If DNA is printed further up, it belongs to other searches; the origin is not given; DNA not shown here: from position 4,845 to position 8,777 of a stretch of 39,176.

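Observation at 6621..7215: Intact histidine-phosphatase (PGM-like) domain inserted inside the catalytic core of isoleucyl-tRNA synthetase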

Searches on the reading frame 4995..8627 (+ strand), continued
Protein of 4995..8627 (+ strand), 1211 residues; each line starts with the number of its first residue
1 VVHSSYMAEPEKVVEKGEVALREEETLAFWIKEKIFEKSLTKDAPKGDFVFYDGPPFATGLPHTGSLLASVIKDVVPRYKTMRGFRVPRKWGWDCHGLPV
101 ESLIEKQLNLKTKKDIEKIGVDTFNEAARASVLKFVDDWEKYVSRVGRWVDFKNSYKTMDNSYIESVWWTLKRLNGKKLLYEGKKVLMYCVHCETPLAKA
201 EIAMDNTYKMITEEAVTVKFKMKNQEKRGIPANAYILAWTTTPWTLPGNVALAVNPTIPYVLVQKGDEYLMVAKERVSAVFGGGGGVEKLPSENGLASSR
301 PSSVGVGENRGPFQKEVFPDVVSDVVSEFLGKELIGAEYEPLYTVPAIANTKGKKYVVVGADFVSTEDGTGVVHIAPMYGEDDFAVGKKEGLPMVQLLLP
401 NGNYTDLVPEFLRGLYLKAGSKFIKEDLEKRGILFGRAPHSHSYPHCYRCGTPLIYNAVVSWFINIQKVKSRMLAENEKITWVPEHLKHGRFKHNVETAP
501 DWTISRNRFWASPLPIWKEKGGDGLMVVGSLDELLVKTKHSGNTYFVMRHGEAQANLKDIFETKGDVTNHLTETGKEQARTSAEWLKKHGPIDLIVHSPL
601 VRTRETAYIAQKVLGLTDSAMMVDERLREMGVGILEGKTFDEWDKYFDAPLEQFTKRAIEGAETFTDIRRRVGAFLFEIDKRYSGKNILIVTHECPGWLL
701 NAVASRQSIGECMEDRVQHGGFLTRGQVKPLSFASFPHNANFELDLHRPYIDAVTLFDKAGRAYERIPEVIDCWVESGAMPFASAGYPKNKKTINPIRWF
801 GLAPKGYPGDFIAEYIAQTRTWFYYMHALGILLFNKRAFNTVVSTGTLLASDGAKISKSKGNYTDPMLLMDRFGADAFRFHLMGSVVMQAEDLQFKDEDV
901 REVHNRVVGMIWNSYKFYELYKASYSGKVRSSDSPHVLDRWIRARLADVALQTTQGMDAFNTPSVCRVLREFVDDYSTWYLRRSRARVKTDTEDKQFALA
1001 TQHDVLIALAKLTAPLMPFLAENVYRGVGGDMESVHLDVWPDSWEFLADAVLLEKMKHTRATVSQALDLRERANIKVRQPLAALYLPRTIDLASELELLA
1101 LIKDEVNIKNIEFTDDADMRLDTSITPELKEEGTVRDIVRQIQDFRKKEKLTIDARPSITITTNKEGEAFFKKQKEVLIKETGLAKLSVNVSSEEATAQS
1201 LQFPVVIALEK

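Call 7: find_homologous_proteins(query=window:4995-8627:+, max_evalue=1e-20)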
Query window:4995-8627:+ (1211 aa): 8000 proteins with E <= 1e-20 among 8000 candidates; the best 120 are listed.
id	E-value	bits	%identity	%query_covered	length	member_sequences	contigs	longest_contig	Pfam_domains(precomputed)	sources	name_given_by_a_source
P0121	0.0e+0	2793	100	100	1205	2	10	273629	PF09334.18,PF08264.20,PF00133.29,PF19302.5,PF00300.28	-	-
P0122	0.0e+0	1722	63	98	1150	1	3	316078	PF09334.18,PF08264.20,PF00133.29,PF19302.5,PF00300.28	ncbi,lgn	-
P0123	0.0e+0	1676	62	97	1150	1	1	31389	PF09334.18,PF08264.20,PF00133.29,PF19302.5,PF00300.28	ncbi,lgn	-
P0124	0.0e+0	1660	62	97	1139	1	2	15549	PF09334.18,PF08264.20,PF00133.29,PF19302.5,PF00300.28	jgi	jgi:isoleucyl-tRNA synthetase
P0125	0.0e+0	1646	61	97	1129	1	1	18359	PF09334.18,PF08264.20,PF00133.29,PF19302.5,PF00300.28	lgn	-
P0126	0.0e+0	1641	61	97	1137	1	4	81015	PF09334.18,PF08264.20,PF00133.29,PF19302.5,PF00300.28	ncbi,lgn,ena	-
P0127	0.0e+0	1637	61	97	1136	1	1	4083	PF09334.18,PF08264.20,PF00133.29,PF19302.5,PF00300.28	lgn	-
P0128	0.0e+0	1637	61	97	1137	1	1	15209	PF09334.18,PF08264.20,PF00133.29,PF19302.5,PF00300.28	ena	-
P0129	0.0e+0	1632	61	98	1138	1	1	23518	PF09334.18,PF08264.20,PF00133.29,PF19302.5,PF00300.28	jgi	jgi:isoleucyl-tRNA synthetase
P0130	0.0e+0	1631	61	97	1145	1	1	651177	PF09334.18,PF08264.20,PF00133.29,PF19302.5,PF00300.28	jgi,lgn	jgi:isoleucyl-tRNA synthetase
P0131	0.0e+0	1629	60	97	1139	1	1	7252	PF09334.18,PF08264.20,PF00133.29,PF19302.5,PF00300.28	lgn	-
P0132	0.0e+0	1628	60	97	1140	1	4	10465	PF09334.18,PF08264.20,PF00133.29,PF19302.5,PF00300.28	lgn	-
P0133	0.0e+0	1627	61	97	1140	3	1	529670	PF09334.18,PF08264.20,PF00133.29,PF19302.5,PF00300.28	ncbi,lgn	-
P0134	0.0e+0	1622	59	97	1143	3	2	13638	PF09334.18,PF08264.20,PF00133.29,PF19302.5,PF00300.28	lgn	-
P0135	0.0e+0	1621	60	97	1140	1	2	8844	PF09334.18,PF08264.20,PF00133.29,PF19302.5,PF00300.28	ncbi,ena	-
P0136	0.0e+0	1620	60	97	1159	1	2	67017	PF09334.18,PF08264.20,PF00133.29,PF19302.5,PF00300.28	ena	-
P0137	0.0e+0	1619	61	98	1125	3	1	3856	PF09334.18,PF08264.20,PF00133.29,PF19302.5,PF00300.28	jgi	jgi:isoleucyl-tRNA synthetase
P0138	0.0e+0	1614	59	97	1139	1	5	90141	PF09334.18,PF08264.20,PF00133.29,PF19302.5,PF00300.28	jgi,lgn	jgi:isoleucyl-tRNA synthetase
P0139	0.0e+0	1611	61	97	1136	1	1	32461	PF09334.18,PF08264.20,PF00133.29,PF19302.5,PF00300.28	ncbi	-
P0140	0.0e+0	1608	59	97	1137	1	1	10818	PF09334.18,PF08264.20,PF00133.29,PF19302.5,PF00300.28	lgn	-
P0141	0.0e+0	1607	60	97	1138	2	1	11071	PF09334.18,PF08264.20,PF00133.29,PF19302.5,PF00300.28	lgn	-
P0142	0.0e+0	1599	60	97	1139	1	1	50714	PF09334.18,PF08264.20,PF00133.29,PF19302.5,PF00300.28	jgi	jgi:isoleucyl-tRNA synthetase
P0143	0.0e+0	1594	60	97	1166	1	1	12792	PF09334.18,PF08264.20,PF00133.29,PF19302.5,PF00300.28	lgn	-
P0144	0.0e+0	1589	59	97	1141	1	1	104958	PF09334.18,PF08264.20,PF00133.29,PF19302.5,PF00300.28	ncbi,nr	ncbi:MAG TPA: class I tRNA ligase family protein [Candidatus Paceibacterota bacterium]|nr:class I tR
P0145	0.0e+0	1588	59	98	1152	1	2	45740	PF09334.18,PF08264.20,PF00133.29,PF19302.5,PF00300.28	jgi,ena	jgi:isoleucyl-tRNA synthetase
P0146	0.0e+0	1585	59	99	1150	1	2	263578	PF09334.18,PF08264.20,PF00133.29,PF19302.5,PF00300.28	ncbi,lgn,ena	-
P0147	0.0e+0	1585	58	98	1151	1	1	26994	PF09334.18,PF08264.20,PF00133.29,PF19302.5,PF00300.28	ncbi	ncbi:MAG: class I tRNA ligase family protein [Patescibacteria group bacterium]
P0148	0.0e+0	1585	59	97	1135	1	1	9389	PF09334.18,PF08264.20,PF00133.29,PF19302.5,PF00300.28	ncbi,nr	ncbi:MAG TPA: class I tRNA ligase family protein [Candidatus Paceibacterota bacterium]|nr:class I tR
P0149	0.0e+0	1579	59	97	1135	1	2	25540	PF09334.18,PF08264.20,PF00133.29,PF19302.5,PF00300.28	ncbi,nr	ncbi:MAG TPA: class I tRNA ligase family protein [Candidatus Paceibacterota bacterium]|nr:class I tR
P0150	0.0e+0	1579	59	98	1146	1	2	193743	PF09334.18,PF08264.20,PF00133.29,PF19302.5,PF00300.28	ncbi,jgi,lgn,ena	jgi:isoleucyl-tRNA synthetase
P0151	0.0e+0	1578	58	98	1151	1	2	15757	PF09334.18,PF08264.20,PF00133.29,PF19302.5,PF00300.28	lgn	-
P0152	0.0e+0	1574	59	97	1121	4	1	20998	PF09334.18,PF08264.20,PF00133.29,PF19302.5,PF00300.28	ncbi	-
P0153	0.0e+0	1572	59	97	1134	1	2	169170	PF09334.18,PF08264.20,PF00133.29,PF19302.5,PF00300.28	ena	-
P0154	0.0e+0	1572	58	98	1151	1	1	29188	PF09334.18,PF08264.20,PF00133.29,PF19302.5,PF00300.28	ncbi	-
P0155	0.0e+0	1571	58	98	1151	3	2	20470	PF09334.18,PF08264.20,PF00133.29,PF19302.5,PF00300.28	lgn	-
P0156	0.0e+0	1571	59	97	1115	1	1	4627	PF09334.18,PF08264.20,PF00133.29,PF19302.5,PF00300.28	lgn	-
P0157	0.0e+0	1566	59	97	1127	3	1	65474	PF09334.18,PF08264.20,PF00133.29,PF19302.5,PF00300.28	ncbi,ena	-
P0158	0.0e+0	1566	57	98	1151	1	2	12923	PF09334.18,PF08264.20,PF00133.29,PF19302.5,PF00300.28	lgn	-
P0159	0.0e+0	1565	59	97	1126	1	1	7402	PF09334.18,PF08264.20,PF00133.29,PF19302.5,PF00300.28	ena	-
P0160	0.0e+0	1560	59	97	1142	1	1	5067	PF09334.18,PF08264.20,PF00133.29,PF19302.5,PF00300.28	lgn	-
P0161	0.0e+0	1559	58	98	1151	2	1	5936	PF09334.18,PF08264.20,PF00133.29,PF19302.5,PF00300.28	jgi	jgi:isoleucyl-tRNA synthetase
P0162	0.0e+0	1558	57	97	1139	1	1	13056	PF09334.18,PF08264.20,PF00133.29,PF19302.5,PF00300.28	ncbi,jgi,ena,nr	ncbi:MAG TPA: class I tRNA ligase family protein [Candidatus Paceibacterota bacterium]|nr:class I tR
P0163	0.0e+0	1555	58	99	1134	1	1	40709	PF09334.18,PF08264.20,PF00133.29,PF19302.5,PF00300.28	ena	-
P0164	0.0e+0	1554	59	98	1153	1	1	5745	PF09334.18,PF08264.20,PF00133.29,PF19302.5,PF00300.28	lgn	-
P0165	0.0e+0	1554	60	97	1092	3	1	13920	PF09334.18,PF08264.20,PF00133.29,PF19302.5,PF00300.28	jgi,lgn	-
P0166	0.0e+0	1553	57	98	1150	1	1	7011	PF09334.18,PF08264.20,PF00133.29,PF19302.5,PF00300.28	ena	-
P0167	0.0e+0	1549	59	97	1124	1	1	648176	PF09334.18,PF08264.20,PF00133.29,PF19302.5,PF00300.28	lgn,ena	-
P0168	0.0e+0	1546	58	98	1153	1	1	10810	PF09334.18,PF08264.20,PF00133.29,PF19302.5,PF00300.28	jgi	jgi:isoleucyl-tRNA synthetase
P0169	0.0e+0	1545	57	98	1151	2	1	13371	PF09334.18,PF08264.20,PF00133.29,PF19302.5,PF00300.28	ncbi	-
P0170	0.0e+0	1544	59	97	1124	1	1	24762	PF09334.18,PF08264.20,PF00133.29,PF19302.5,PF00300.28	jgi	jgi:isoleucyl-tRNA synthetase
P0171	0.0e+0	1540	58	97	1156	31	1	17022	PF09334.18,PF08264.20,PF00133.29,PF19302.5,PF00300.28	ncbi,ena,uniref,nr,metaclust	ncbi:hypothetical protein A3D68_00695 [Candidatus Adlerbacteria bacterium RIFCSPHIGHO2_02_FULL_52_17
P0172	0.0e+0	1535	59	97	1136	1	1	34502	PF09334.18,PF08264.20,PF00133.29,PF19302.5,PF00300.28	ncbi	-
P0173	0.0e+0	1534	58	97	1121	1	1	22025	PF09334.18,PF08264.20,PF00133.29,PF19302.5,PF00300.28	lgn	-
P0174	0.0e+0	1533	58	98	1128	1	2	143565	PF09334.18,PF08264.20,PF00133.29,PF19302.5,PF00300.28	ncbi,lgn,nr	ncbi:MAG TPA: class I tRNA ligase family protein [Candidatus Paceibacterota bacterium]|nr:class I tR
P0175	0.0e+0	1531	58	99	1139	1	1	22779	PF09334.18,PF08264.20,PF00133.29,PF19302.5,PF00300.28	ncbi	-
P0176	0.0e+0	1531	57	98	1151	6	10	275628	PF09334.18,PF08264.20,PF00133.29,PF19302.5,PF00300.28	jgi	jgi:isoleucyl-tRNA synthetase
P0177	0.0e+0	1529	58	97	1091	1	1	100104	PF09334.18,PF08264.20,PF00133.29,PF19302.5,PF00300.28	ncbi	-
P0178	0.0e+0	1526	58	98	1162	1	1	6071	PF09334.18,PF08264.20,PF00133.29,PF19302.5,PF00300.28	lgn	-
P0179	0.0e+0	1525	57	97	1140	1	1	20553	PF09334.18,PF08264.20,PF00133.29,PF19302.5,PF00300.28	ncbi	-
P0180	0.0e+0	1524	58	97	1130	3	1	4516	PF09334.18,PF08264.20,PF00133.29,PF19302.5,PF00300.28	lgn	-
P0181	0.0e+0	1522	57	98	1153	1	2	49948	PF09334.18,PF08264.20,PF00133.29,PF19302.5,PF00300.28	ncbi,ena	-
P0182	0.0e+0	1521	57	97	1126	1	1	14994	PF09334.18,PF08264.20,PF00133.29,PF19302.5,PF00300.28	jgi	-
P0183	0.0e+0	1521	57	98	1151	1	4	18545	PF09334.18,PF08264.20,PF00133.29,PF19302.5,PF00300.28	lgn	-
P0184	0.0e+0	1519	58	97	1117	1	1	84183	PF09334.18,PF08264.20,PF00133.29,PF19302.5,PF00300.28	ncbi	-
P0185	0.0e+0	1519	58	96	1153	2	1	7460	PF09334.18,PF08264.20,PF00133.29,PF19302.5,PF00300.28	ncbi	-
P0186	0.0e+0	1519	58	97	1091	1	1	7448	PF09334.18,PF08264.20,PF00133.29,PF19302.5,PF00300.28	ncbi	-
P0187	0.0e+0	1516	57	97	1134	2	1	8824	PF09334.18,PF08264.20,PF00133.29,PF19302.5,PF00300.28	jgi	-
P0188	0.0e+0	1516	57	97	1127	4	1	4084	PF09334.18,PF08264.20,PF00133.29,PF19302.5,PF00300.28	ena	-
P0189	0.0e+0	1514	58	97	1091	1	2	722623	PF09334.18,PF08264.20,PF00133.29,PF19302.5,PF00300.28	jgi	jgi:isoleucyl-tRNA synthetase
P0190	0.0e+0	1514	57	98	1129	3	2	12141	PF09334.18,PF08264.20,PF00133.29,PF19302.5,PF00300.28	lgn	-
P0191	0.0e+0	1514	58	97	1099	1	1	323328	PF09334.18,PF08264.20,PF00133.29,PF19302.5,PF00300.28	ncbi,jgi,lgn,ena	jgi:isoleucyl-tRNA synthetase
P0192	0.0e+0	1512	58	97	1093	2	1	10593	PF09334.18,PF08264.20,PF00133.29,PF19302.5,PF00300.28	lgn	-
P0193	0.0e+0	1512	57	98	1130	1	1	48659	PF09334.18,PF08264.20,PF00133.29,PF19302.5,PF00300.28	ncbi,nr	ncbi:class I tRNA ligase family protein [Patescibacteria group bacterium]|nr:class I tRNA ligase fam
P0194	0.0e+0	1510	56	99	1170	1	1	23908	PF09334.18,PF08264.20,PF00133.29,PF19302.5,PF00300.28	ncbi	-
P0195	0.0e+0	1501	58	96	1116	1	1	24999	PF09334.18,PF08264.20,PF00133.29,PF19302.5,PF00300.28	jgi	jgi:isoleucyl-tRNA synthetase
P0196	0.0e+0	1498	58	97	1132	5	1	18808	PF09334.18,PF08264.20,PF00133.29,PF19302.5,PF00300.28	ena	-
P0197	0.0e+0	1495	56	99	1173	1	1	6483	PF09334.18,PF08264.20,PF00133.29,PF19302.5,PF00300.28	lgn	-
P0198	0.0e+0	1494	57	99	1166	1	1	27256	PF09334.18,PF08264.20,PF00133.29,PF19302.5,PF00300.28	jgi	jgi:isoleucyl-tRNA synthetase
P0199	0.0e+0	1490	58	97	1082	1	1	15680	PF09334.18,PF08264.20,PF00133.29,PF19302.5,PF00300.28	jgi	jgi:isoleucyl-tRNA synthetase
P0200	0.0e+0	1485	57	97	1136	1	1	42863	PF09334.18,PF08264.20,PF00133.29,PF19302.5,PF00300.28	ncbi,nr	ncbi:class I tRNA ligase family protein [Candidatus Kaiserbacteria bacterium]|nr:class I tRNA ligase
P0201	0.0e+0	1482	57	97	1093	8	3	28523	PF09334.18,PF08264.20,PF00133.29,PF19302.5,PF00300.28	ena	-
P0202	0.0e+0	1478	57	97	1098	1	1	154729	PF09334.18,PF08264.20,PF00133.29,PF19302.5,PF00300.28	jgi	jgi:isoleucyl-tRNA synthetase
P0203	0.0e+0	1469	57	96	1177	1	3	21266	PF09334.18,PF08264.20,PF00133.29,PF19302.5,PF00300.28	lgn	-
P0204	0.0e+0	1467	57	97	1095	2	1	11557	PF09334.18,PF08264.20,PF00133.29,PF19302.5,PF00300.28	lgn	-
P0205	0.0e+0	1464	56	97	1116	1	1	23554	PF09334.18,PF08264.20,PF00133.29,PF19302.5,PF00300.28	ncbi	-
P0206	0.0e+0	1464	56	97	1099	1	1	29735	PF09334.18,PF08264.20,PF00133.29,PF19302.5,PF00300.28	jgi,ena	-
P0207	0.0e+0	1462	57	96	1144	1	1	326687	PF09334.18,PF08264.20,PF00133.29,PF19302.5,PF00300.28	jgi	-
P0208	0.0e+0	1460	56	97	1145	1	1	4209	PF09334.18,PF08264.20,PF00133.29,PF19302.5,PF00300.28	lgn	-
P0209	0.0e+0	1460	57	96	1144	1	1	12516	PF09334.18,PF08264.20,PF00133.29,PF19302.5,PF00300.28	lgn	-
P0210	0.0e+0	1459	57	98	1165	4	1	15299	PF09334.18,PF08264.20,PF00133.29,PF19302.5,PF00300.28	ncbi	-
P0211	0.0e+0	1459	59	92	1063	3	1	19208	PF09334.18,PF08264.20,PF00133.29,PF19302.5,PF00300.28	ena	-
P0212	0.0e+0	1458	57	95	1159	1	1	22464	PF09334.18,PF08264.20,PF00133.29,PF19302.5,PF00300.28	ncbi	-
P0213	0.0e+0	1457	55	97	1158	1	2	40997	PF09334.18,PF08264.20,PF00133.29,PF19302.5,PF00300.28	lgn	-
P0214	0.0e+0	1457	56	97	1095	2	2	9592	PF09334.18,PF08264.20,PF00133.29,PF19302.5,PF00300.28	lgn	-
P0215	0.0e+0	1456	56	98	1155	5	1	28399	PF09334.18,PF08264.20,PF00133.29,PF19302.5,PF00300.28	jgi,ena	-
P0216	0.0e+0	1455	57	97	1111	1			PF09334.18,PF08264.20,PF00133.29,PF19302.5,PF00300.28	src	-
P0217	0.0e+0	1455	57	97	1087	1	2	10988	PF09334.18,PF08264.20,PF00133.29,PF19302.5,PF00300.28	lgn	-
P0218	0.0e+0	1454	56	100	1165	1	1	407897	PF09334.18,PF08264.20,PF00133.29,PF19302.5,PF00300.28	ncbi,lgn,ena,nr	ncbi:MAG: isoleucyl-tRNA synthetase [Parcubacteria group bacterium Gr01-1014_8]|nr:MAG: isoleucyl-tR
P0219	0.0e+0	1453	57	96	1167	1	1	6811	PF09334.18,PF08264.20,PF00133.29,PF19302.5,PF00300.28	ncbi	-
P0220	0.0e+0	1452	55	99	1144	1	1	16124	PF09334.18,PF08264.20,PF00133.29,PF19302.5,PF00300.28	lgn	-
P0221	0.0e+0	1452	56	96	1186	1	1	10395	PF09334.18,PF08264.20,PF00133.29,PF19302.5,PF00300.28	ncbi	-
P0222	0.0e+0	1452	56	98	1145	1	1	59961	PF09334.18,PF08264.20,PF00133.29,PF19302.5,PF00300.28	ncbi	-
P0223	0.0e+0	1452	56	98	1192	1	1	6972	PF09334.18,PF08264.20,PF00133.29,PF19302.5,PF00300.28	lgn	-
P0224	0.0e+0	1449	57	94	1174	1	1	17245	PF09334.18,PF08264.20,PF00133.29,PF19302.5,PF00300.28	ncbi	-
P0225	0.0e+0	1445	56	98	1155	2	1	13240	PF09334.18,PF08264.20,PF00133.29,PF19302.5,PF00300.28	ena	-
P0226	0.0e+0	1443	60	85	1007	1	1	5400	PF09334.18,PF08264.20,PF00133.29,PF00300.28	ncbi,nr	ncbi:MAG TPA: class I tRNA ligase family protein, partial [Candidatus Paceibacterota bacterium]|nr:c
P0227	0.0e+0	1442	55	97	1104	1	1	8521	PF09334.18,PF08264.20,PF00133.29,PF19302.5,PF00300.28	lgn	-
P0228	0.0e+0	1439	57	95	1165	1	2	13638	PF09334.18,PF08264.20,PF00133.29,PF19302.5,PF00300.28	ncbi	-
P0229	0.0e+0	1436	56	97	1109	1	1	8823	PF09334.18,PF08264.20,PF00133.29,PF19302.5,PF00300.28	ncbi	-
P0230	0.0e+0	1435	56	96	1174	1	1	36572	PF09334.18,PF08264.20,PF00133.29,PF19302.5,PF00300.28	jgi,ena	-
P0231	0.0e+0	1433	55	98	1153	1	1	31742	PF09334.18,PF08264.20,PF00133.29,PF19302.5,PF00300.28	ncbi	-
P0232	0.0e+0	1433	56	98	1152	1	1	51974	PF09334.18,PF08264.20,PF00133.29,PF19302.5,PF00300.28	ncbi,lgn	-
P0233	0.0e+0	1432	55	98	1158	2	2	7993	PF09334.18,PF08264.20,PF00133.29,PF19302.5,PF00300.28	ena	-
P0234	0.0e+0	1430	55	97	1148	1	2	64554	PF09334.18,PF01406.26,PF08264.20,PF00133.29,PF19302.5,PF00300.28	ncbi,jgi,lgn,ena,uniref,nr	ncbi:hypothetical protein COU20_00810 [Candidatus Kaiserbacteria bacterium CG10_big_fil_rev_8_21_14_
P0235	0.0e+0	1427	55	96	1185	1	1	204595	PF09334.18,PF08264.20,PF00133.29,PF19302.5,PF00300.28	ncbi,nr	ncbi:MAG: class I tRNA ligase family protein [bacterium]|nr:class I tRNA ligase family protein [bact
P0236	0.0e+0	1426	55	99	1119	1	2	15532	PF09334.18,PF08264.20,PF00133.29,PF19302.5,PF00300.28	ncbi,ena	-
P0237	0.0e+0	1424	55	97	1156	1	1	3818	PF09334.18,PF08264.20,PF00133.29,PF19302.5,PF00300.28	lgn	-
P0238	0.0e+0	1423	55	96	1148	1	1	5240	PF09334.18,PF08264.20,PF00133.29,PF19302.5,PF00300.28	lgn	-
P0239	0.0e+0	1423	55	98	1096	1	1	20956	PF09334.18,PF08264.20,PF00133.29,PF19302.5,PF00300.28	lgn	-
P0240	0.0e+0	1422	57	97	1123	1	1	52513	PF09334.18,PF08264.20,PF00133.29,PF19302.5,PF00300.28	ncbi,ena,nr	ncbi:MAG: isoleucyl-tRNA synthetase [Parcubacteria group bacterium Gr01-1014_17]|nr:MAG: isoleucyl-t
